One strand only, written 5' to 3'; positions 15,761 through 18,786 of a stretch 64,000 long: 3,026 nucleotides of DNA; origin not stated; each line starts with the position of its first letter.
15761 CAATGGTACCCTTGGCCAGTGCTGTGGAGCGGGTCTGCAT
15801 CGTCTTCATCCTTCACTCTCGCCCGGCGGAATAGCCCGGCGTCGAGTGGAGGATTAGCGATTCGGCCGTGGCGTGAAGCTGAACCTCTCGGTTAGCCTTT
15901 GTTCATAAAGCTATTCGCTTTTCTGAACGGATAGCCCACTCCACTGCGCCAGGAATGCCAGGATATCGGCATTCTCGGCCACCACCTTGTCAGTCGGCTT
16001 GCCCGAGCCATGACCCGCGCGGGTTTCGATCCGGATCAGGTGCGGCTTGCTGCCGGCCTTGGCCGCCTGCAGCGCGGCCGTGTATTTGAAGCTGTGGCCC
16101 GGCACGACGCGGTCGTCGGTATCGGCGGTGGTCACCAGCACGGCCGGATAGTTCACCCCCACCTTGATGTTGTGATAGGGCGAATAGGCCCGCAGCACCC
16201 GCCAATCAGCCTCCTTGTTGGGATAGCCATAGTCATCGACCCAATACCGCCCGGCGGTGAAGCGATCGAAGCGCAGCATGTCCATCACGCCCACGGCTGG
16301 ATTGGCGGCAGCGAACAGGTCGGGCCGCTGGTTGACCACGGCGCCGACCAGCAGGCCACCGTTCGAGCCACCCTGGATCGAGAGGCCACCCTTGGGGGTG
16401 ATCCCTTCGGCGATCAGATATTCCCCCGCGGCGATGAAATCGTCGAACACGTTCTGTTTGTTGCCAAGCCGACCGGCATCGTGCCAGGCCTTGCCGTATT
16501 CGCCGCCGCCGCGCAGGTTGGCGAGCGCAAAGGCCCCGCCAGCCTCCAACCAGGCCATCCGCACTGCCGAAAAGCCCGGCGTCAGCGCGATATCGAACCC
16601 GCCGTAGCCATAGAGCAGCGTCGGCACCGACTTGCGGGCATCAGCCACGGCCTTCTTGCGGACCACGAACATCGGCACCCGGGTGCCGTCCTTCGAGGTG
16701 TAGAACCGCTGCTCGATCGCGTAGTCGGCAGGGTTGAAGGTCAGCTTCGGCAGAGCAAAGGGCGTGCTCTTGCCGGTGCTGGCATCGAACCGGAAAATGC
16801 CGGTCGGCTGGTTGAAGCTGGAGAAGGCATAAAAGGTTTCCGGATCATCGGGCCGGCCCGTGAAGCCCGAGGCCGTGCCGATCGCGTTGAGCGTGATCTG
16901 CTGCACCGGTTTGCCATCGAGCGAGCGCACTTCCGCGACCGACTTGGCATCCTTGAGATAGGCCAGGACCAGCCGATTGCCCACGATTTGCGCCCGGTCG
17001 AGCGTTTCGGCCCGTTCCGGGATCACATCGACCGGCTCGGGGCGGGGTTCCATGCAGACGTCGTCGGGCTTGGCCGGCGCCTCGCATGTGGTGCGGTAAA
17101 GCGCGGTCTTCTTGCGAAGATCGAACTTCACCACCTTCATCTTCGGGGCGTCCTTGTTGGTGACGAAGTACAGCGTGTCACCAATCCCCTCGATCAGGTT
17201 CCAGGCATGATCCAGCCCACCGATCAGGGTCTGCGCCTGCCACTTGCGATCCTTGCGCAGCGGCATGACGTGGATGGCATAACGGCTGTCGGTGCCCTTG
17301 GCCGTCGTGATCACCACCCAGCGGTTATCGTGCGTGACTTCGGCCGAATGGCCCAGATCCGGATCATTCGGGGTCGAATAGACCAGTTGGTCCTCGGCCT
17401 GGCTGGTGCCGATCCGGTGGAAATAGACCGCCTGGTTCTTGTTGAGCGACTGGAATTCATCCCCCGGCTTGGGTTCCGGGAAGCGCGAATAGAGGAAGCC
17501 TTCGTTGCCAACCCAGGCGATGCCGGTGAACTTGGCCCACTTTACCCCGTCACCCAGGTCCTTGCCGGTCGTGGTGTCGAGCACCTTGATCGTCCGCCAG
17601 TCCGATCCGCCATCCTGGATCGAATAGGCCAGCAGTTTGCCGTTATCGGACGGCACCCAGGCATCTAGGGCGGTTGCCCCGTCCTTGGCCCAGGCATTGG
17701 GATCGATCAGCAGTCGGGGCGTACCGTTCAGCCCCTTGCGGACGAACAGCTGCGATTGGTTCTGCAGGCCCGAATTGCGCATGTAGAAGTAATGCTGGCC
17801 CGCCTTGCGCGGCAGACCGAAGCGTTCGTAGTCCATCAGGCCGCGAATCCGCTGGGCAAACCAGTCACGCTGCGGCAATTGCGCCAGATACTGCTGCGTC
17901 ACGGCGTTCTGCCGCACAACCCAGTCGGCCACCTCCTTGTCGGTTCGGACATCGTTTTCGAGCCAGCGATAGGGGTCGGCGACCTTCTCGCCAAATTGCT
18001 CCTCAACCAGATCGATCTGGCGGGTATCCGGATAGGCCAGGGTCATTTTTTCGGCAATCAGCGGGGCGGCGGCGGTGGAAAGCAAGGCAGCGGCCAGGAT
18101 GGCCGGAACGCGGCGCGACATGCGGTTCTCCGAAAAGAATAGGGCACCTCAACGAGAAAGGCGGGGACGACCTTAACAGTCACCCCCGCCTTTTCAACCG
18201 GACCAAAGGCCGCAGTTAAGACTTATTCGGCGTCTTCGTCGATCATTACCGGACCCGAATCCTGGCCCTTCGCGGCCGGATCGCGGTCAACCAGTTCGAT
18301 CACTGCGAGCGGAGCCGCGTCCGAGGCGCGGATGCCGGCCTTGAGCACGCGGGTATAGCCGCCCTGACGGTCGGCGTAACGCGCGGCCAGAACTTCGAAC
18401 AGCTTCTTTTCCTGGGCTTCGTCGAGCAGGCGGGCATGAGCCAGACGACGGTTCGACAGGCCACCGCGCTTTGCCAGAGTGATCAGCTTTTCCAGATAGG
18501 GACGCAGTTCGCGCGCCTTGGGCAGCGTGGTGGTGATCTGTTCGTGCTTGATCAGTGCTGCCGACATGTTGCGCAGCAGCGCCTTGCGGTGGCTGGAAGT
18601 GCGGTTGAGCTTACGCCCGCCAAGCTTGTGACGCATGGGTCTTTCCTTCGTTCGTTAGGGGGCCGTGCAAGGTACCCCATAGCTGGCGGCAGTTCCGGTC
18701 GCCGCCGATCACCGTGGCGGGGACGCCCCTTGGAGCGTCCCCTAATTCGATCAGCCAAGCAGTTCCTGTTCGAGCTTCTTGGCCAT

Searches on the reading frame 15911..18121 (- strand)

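Call 42: search_protein_families(library=pfam, proteins=[window:15911-18121:-], max_evalue=0.00001)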
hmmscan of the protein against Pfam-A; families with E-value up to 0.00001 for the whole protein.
window:15911-18121:- (736 aa): 2 families
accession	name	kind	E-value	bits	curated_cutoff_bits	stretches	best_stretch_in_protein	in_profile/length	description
PF02897.21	Peptidase_S9_N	-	2.8e-108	362.8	24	1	31-455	1-411/414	Prolyl oligopeptidase, N-terminal beta-propeller domain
PF00326.27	Peptidase_S9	-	2.1e-57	194.5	22.6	1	517-729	3-211/213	Prolyl oligopeptidase family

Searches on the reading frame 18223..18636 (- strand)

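Call 42: search_protein_families(library=pfam, proteins=[window:18223-18636:-], max_evalue=0.00001)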
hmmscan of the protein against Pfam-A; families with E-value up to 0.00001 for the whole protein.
window:18223-18636:- (137 aa): 1 family
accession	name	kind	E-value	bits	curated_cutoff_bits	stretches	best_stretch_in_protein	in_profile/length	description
PF01196.24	Ribosomal_L17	-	3.5e-36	124.4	27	1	20-116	1-97/97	Ribosomal protein L17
